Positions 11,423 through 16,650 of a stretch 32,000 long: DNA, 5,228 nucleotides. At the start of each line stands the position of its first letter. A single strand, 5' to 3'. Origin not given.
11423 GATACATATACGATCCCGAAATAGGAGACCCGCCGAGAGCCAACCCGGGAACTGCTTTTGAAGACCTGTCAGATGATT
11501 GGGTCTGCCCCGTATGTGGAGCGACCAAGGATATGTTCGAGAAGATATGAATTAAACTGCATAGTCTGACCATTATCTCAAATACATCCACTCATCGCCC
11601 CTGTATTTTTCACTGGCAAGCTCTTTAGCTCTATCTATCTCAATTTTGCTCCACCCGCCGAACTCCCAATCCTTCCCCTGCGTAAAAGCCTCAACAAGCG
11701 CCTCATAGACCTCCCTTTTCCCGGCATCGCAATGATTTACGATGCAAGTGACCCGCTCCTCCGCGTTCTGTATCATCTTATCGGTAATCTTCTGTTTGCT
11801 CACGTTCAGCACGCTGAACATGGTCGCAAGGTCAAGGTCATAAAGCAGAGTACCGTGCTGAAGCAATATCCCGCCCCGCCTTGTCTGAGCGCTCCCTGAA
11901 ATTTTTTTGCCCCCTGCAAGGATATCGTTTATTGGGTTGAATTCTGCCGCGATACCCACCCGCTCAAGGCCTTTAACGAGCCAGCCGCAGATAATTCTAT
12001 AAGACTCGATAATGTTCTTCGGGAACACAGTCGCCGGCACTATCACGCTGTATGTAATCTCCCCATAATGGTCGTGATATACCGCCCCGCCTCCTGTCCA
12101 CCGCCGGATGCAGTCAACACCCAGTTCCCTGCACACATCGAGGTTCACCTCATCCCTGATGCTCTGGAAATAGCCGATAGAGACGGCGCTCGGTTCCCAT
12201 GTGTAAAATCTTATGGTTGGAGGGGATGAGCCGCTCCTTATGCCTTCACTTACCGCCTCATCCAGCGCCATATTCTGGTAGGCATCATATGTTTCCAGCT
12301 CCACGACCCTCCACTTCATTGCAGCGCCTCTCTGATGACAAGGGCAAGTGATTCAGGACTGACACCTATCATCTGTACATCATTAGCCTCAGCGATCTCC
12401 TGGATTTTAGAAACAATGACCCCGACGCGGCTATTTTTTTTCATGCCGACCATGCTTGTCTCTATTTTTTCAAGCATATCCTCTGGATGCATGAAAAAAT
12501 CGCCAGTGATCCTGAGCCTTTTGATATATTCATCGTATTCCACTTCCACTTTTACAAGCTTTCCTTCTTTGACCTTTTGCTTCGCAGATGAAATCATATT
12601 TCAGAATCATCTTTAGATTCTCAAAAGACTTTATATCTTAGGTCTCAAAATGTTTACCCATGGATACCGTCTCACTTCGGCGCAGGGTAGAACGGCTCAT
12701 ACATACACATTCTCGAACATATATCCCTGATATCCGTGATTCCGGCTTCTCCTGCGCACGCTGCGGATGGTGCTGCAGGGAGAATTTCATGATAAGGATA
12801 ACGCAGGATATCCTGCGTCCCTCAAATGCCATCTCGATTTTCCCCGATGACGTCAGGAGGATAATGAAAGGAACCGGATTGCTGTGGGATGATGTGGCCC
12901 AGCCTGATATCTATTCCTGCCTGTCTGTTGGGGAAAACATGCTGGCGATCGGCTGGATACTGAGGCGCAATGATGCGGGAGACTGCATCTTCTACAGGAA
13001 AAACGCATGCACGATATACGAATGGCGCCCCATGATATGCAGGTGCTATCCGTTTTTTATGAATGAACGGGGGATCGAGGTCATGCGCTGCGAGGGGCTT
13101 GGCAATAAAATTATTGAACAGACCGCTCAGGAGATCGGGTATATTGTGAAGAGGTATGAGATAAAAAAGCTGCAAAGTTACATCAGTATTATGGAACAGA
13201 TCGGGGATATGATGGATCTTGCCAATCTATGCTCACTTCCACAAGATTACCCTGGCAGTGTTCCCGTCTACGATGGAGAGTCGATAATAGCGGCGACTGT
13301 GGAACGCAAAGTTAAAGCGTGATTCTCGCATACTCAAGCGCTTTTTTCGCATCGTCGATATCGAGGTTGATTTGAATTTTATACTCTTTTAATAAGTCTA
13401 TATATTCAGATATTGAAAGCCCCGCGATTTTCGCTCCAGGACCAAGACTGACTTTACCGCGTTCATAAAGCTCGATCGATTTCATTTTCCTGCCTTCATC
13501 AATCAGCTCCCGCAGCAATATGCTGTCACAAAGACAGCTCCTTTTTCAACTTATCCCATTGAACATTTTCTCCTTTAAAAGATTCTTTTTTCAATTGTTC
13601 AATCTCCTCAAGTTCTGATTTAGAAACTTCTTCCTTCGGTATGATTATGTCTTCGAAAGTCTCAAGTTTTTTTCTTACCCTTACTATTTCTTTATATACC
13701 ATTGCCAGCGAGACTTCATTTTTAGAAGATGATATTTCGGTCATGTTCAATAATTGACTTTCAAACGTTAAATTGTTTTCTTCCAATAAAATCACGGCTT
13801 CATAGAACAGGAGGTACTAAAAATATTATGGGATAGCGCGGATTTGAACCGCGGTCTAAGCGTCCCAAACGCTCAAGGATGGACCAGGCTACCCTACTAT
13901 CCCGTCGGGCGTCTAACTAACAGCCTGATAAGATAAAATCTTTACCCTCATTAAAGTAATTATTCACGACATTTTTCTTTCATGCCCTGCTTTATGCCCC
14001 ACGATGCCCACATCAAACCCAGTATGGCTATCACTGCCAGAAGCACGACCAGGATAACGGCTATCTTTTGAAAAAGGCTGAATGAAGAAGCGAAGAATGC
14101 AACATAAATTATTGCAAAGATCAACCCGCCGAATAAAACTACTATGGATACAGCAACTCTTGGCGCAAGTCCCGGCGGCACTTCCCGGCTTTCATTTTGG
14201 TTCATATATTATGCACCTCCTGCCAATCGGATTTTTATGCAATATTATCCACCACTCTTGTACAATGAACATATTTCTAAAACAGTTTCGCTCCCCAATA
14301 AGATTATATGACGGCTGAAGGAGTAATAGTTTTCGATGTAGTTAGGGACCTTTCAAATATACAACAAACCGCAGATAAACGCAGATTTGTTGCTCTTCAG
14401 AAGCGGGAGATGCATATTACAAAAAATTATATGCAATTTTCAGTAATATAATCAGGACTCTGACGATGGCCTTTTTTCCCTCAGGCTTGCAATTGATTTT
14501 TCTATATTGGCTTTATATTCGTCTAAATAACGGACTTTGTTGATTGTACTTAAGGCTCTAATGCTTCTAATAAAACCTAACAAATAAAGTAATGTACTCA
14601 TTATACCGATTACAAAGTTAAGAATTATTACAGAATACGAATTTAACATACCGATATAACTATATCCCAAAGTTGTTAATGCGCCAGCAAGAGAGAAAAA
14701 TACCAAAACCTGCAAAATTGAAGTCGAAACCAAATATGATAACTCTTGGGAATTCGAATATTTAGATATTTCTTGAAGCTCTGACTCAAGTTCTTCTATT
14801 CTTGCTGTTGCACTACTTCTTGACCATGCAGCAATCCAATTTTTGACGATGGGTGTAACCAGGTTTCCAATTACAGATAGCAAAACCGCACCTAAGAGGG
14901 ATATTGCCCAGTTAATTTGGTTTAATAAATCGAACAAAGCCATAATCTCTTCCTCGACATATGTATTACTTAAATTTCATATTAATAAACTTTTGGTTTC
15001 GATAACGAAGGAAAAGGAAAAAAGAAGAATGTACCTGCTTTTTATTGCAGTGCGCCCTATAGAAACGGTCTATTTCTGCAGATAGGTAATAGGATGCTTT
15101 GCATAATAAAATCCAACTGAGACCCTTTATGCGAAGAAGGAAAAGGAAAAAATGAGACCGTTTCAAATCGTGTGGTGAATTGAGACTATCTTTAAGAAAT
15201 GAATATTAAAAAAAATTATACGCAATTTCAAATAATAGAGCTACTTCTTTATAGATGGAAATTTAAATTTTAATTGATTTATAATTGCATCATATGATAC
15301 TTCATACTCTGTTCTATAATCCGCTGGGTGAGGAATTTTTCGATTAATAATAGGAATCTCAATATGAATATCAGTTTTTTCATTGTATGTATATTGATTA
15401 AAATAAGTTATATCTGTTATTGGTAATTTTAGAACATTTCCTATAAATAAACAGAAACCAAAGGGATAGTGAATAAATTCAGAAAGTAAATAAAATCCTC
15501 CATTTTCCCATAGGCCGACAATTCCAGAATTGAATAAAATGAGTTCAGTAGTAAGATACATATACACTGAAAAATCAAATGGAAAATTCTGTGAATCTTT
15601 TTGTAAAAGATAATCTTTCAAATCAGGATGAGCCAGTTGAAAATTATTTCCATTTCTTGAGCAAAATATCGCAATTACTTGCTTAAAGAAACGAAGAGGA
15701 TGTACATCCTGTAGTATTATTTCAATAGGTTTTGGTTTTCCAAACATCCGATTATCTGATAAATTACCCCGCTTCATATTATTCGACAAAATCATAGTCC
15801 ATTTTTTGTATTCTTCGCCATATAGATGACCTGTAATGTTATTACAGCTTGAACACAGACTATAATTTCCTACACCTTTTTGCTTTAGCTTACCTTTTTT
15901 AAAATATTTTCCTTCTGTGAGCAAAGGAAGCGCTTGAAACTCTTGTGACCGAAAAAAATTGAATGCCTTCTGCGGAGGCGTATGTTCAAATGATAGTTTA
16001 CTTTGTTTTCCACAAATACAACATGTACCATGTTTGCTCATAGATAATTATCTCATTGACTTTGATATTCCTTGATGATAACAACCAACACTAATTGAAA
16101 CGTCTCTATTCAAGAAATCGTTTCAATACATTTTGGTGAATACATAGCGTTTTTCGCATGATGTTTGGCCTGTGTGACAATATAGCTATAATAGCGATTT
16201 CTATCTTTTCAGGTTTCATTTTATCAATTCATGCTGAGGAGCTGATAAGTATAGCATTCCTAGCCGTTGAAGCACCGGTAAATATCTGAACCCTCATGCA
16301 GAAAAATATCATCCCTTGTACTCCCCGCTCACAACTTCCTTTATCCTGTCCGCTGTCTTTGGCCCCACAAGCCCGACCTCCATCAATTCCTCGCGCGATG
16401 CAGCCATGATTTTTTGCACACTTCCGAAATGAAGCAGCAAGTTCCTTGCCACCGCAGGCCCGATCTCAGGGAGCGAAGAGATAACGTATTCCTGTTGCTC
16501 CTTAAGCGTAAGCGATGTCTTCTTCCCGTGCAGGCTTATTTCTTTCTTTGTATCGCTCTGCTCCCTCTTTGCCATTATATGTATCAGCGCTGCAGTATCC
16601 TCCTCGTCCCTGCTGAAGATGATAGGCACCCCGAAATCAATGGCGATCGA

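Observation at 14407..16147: Two tandem AT-rich gene cassettes bracketed by the same 5' motif and the same 44-nt 3' repeat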

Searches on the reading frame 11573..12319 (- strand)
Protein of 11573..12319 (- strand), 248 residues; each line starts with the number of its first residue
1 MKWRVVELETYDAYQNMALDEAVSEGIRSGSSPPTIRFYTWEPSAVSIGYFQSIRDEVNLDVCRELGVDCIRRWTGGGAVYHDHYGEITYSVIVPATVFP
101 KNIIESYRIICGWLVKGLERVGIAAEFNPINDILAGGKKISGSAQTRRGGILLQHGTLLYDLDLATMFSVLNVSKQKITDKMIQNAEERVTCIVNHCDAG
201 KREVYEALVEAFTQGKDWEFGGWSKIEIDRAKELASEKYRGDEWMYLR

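Call 6: search_protein_families(library=pfam, proteins=[window:11573-12319:-], max_evalue=0.01)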
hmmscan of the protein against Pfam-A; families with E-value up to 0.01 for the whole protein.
window:11573-12319:- (248 aa): 2 families
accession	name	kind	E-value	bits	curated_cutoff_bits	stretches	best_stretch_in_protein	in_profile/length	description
PF21948.1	LplA-B_cat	-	2.1e-53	181.7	27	1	12-212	1-199/200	Lipoyl protein ligase A/B catalytic domain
PF03099.24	BPL_LplA_LipB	-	5.4e-13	49.5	21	1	50-163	3-133/133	Biotin/lipoate A/B protein ligase family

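Call 7: search_protein_families(library=padloc, proteins=[window:11573-12319:-], max_evalue=0.01)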
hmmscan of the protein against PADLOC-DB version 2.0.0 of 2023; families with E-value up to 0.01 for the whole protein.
window:11573-12319:- (248 aa): 0 families

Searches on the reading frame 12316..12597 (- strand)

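Call 6: search_protein_families(library=pfam, proteins=[window:12316-12597:-], max_evalue=0.01)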
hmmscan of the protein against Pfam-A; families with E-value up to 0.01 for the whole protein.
window:12316-12597:- (93 aa): 1 family
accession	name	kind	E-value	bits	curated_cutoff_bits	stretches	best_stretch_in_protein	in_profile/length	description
PF10437.14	Lip_prot_lig_C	-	0.0015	18.8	24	1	22-55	25-56/85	Bacterial lipoate protein ligase C-terminus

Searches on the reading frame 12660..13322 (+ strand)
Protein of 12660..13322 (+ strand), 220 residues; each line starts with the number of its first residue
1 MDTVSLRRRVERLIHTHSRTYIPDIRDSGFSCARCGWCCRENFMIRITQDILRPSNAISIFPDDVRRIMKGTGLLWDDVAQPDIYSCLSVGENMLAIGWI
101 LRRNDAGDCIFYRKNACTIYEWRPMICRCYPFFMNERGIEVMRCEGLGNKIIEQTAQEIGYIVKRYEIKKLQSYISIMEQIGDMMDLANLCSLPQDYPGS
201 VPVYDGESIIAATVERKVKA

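Call 6: search_protein_families(library=pfam, proteins=[window:12660-13322:+], max_evalue=0.01)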
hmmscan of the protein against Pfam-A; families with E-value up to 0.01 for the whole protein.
window:12660-13322:+ (220 aa): 1 family
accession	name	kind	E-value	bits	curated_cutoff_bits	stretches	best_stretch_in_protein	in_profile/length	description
PF03692.20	CxxCxxCC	-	3.6e-10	40.8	23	1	32-136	2-76/85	Putative zinc- or iron-chelating domain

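Call 7: search_protein_families(library=padloc, proteins=[window:12660-13322:+], max_evalue=0.01)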
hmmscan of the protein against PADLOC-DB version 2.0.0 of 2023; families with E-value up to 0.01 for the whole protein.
window:12660-13322:+ (220 aa): 0 families

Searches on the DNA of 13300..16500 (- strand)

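Call 45: search_rna_families(source=window, start=13300, end=16500, threshold=evalue, max_evalue=5)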
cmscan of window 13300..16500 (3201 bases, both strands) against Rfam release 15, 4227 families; matches with E-value up to 5: 2.
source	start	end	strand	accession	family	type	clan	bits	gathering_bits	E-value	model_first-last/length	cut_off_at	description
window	13829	13903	-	RF00005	tRNA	Gene; tRNA;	CL00001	53.4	29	5.8e-10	1-71/71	no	tRNA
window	15595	15709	+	RF00015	U4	Gene; snRNA; splicing;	CL00007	14.7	46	3.7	1-138/138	no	U4 spliceosomal RNA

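Call 94: search_dna_similar(query=window:14350-16150:-, collection=plasmids, mode=distant, max_evalue=0.01, max_rows=10)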
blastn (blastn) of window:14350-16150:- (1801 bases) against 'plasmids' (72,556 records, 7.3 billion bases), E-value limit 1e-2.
No match.

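Call 95: search_dna_similar(query=window:14350-16150:-, collection=phages, mode=distant, max_evalue=0.01, max_rows=10)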
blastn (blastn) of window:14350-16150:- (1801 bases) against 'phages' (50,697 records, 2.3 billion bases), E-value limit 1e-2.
No match.

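Call 106: search_rna_families(source=window, start=15130, end=15250, threshold=evalue, max_evalue=10, show_alignments=3)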
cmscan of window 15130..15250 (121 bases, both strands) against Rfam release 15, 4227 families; matches with E-value up to 10: 4.
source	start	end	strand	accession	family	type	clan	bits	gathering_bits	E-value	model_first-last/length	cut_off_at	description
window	15144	15209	-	RF03099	RAGATH-23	Gene; sRNA;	-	13.5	92.6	2.2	1-99/99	no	RAGATH-23 RNA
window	15179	15208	-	RF01515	Afu_514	Gene; snRNA; snoRNA; CD-box;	-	11.3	39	3.7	79-106/106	no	A. fumigatus snoRNA Afu_514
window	15200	15224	-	RF02017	mir-1912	Gene; miRNA;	-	11.3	72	9.6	27-51/77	no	mir-1912 microRNA precursor family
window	15144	15250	+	RF01295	SCARNA7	Gene; snRNA; snoRNA; scaRNA;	-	7.9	65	2.1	1-110/330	3'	Small Cajal body-specific RNA 7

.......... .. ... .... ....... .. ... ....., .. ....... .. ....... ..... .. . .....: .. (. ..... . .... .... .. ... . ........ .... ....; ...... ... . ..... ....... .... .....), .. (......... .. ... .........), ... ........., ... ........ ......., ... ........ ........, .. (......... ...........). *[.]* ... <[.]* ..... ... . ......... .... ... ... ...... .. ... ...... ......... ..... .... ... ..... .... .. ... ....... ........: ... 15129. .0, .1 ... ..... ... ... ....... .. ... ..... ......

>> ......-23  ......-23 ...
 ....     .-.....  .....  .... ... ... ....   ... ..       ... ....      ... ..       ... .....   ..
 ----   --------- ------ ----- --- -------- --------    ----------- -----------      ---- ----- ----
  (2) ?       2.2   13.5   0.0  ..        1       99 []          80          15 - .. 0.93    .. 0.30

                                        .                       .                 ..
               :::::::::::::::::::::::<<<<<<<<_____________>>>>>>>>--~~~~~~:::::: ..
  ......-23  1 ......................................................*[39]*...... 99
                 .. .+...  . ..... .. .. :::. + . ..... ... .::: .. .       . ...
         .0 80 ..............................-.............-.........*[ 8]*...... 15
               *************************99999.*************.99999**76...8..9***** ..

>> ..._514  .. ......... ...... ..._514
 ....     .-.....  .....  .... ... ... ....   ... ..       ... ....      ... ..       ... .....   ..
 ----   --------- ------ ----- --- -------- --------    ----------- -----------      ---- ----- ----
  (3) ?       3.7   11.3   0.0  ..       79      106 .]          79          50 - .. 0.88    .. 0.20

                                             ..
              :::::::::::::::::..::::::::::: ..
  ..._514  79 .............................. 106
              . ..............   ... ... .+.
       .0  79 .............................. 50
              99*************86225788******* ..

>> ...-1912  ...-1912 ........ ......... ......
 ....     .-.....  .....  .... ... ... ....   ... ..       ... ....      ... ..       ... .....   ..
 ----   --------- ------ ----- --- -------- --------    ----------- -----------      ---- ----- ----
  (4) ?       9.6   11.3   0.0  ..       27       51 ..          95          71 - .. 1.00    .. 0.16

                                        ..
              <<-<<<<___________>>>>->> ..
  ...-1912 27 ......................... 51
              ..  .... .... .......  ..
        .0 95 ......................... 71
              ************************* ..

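Call 107: search_rna_families(source=window, start=16070, end=16160, threshold=evalue, max_evalue=10, show_alignments=3)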
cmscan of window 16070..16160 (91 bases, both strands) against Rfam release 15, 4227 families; matches with E-value up to 10: 6.
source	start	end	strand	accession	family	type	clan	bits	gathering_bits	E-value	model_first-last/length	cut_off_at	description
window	16120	16147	-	RF01318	CRISPR-DR5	Gene; CRISPR;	CL00015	14.9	40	5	1-37/37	no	CRISPR RNA direct repeat element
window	16077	16101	+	RF01331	CRISPR-DR18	Gene; CRISPR;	-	12.6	50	4.7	1-37/37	no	CRISPR RNA direct repeat element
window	16093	16128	-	RF03697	mir-722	Gene; miRNA;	-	12.1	81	9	1-67/67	no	mir-722 microRNA precursor family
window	16096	16160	-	RF02607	AbsR25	Gene; sRNA;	-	11.8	47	4.6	98-164/164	5'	Acinetobacter sRNA 25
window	16070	16112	+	RF00287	SNORD44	Gene; snRNA; snoRNA; CD-box;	CL00060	11.2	40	4.1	1-61/61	no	Small nucleolar RNA SNORD44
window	16073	16096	+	RF01120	sR33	Gene; snRNA; snoRNA; CD-box;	-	10.5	37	3.1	32-55/55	no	Small nucleolar RNA sR33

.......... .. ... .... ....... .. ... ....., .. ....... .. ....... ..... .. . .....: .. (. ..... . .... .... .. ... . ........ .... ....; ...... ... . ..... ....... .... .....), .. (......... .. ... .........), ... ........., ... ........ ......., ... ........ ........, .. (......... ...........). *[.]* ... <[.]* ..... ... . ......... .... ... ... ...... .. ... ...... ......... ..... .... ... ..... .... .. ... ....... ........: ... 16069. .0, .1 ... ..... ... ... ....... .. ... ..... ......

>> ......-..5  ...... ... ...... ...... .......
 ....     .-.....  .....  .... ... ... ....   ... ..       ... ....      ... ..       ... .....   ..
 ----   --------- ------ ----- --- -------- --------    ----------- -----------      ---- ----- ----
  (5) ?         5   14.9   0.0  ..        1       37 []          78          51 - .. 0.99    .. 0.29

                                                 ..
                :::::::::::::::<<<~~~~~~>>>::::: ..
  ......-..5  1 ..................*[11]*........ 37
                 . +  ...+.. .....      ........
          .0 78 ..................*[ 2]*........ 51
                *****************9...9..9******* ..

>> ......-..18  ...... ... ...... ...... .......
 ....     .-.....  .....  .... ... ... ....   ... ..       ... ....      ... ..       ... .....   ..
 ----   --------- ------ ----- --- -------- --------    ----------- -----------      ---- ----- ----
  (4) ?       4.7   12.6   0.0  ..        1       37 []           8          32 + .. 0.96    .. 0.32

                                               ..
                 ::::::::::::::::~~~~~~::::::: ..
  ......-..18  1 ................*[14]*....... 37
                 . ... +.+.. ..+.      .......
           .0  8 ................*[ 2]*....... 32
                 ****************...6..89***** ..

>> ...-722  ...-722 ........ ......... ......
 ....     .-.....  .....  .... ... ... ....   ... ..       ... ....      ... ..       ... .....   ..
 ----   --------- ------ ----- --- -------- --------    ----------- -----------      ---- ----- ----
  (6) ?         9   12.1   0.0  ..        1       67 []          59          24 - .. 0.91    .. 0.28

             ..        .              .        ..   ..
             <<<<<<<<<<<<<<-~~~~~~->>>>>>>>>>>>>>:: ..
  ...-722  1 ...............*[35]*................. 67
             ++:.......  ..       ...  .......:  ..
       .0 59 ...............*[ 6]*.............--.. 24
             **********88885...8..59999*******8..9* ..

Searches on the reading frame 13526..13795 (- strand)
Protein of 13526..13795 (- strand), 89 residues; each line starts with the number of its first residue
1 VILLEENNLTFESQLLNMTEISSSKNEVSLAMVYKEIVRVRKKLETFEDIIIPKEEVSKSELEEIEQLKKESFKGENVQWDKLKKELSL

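Call 6: search_protein_families(library=pfam, proteins=[window:13526-13795:-], max_evalue=0.01)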
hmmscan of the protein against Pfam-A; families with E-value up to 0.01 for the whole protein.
window:13526-13795:- (89 aa): 0 families

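Call 7: search_protein_families(library=padloc, proteins=[window:13526-13795:-], max_evalue=0.01)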
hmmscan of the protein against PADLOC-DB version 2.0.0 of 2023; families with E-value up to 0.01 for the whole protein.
window:13526-13795:- (89 aa): 1 family
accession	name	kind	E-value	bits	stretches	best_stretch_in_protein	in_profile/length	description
PDLC03048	REase_I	-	0.0053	12.9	1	13-78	720-787/976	Type I restriction enzyme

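Call 32: search_protein_families(library=ncbifam, proteins=[window:13526-13795:-], max_evalue=1)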
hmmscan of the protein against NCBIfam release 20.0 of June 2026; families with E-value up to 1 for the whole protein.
window:13526-13795:- (89 aa): 4 families
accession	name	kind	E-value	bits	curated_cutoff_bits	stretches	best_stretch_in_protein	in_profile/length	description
NF001545.0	PRK00373.1-4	equivalog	0.0037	17.1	226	1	5-73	133-200/216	V-type ATP synthase subunit D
NF045758.2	YlxM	equivalog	0.027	14.6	80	1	16-49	33-65/72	YlxM family DNA-binding protein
NF041421.1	MbpC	equivalog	0.068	13.1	200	1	27-85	34-92/148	mobilization protein MbpC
NF045800.1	FibBindPlpA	equivalog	0.45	8.6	1300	1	43-73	462-493/965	fibronectin-binding protein PlpA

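Call 33: search_protein_families(library=phrogs, proteins=[window:13526-13795:-], max_evalue=1)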
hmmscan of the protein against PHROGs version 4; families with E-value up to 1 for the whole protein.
window:13526-13795:- (89 aa): 1 family
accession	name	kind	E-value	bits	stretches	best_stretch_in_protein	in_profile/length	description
phrog_3760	-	head and packaging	0.096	13.6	1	23-86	44-101/209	head scaffolding protein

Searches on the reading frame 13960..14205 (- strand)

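Call 6: search_protein_families(library=pfam, proteins=[window:13960-14205:-], max_evalue=0.01)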
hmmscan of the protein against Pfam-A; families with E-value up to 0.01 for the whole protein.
window:13960-14205:- (81 aa): 1 family
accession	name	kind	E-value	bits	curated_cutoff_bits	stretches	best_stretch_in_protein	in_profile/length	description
PF13687.11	DUF4153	-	0.0045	16.6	27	1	16-67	288-341/373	Domain of unknown function (DUF4153)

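Call 7: search_protein_families(library=padloc, proteins=[window:13960-14205:-], max_evalue=0.01)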
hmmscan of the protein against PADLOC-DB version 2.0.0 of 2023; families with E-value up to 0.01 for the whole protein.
window:13960-14205:- (81 aa): 0 families

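Call 32: search_protein_families(library=ncbifam, proteins=[window:13960-14205:-], max_evalue=1)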
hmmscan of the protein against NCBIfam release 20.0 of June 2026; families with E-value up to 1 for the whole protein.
window:13960-14205:- (81 aa): 1 family
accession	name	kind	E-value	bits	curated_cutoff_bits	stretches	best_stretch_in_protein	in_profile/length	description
TIGR04570.1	mollicut_2TM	hypoth_equivalog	0.007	16.7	50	1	21-78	30-87/87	TIGR04570 family membrane protein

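Call 33: search_protein_families(library=phrogs, proteins=[window:13960-14205:-], max_evalue=1)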
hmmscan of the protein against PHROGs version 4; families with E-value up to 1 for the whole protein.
window:13960-14205:- (81 aa): 2 families
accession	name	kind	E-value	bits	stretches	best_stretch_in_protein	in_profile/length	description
phrog_24036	-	unknown function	0.086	13.8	1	19-63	78-125/145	-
phrog_27323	-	unknown function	0.84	10.8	0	27-64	15-52/57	-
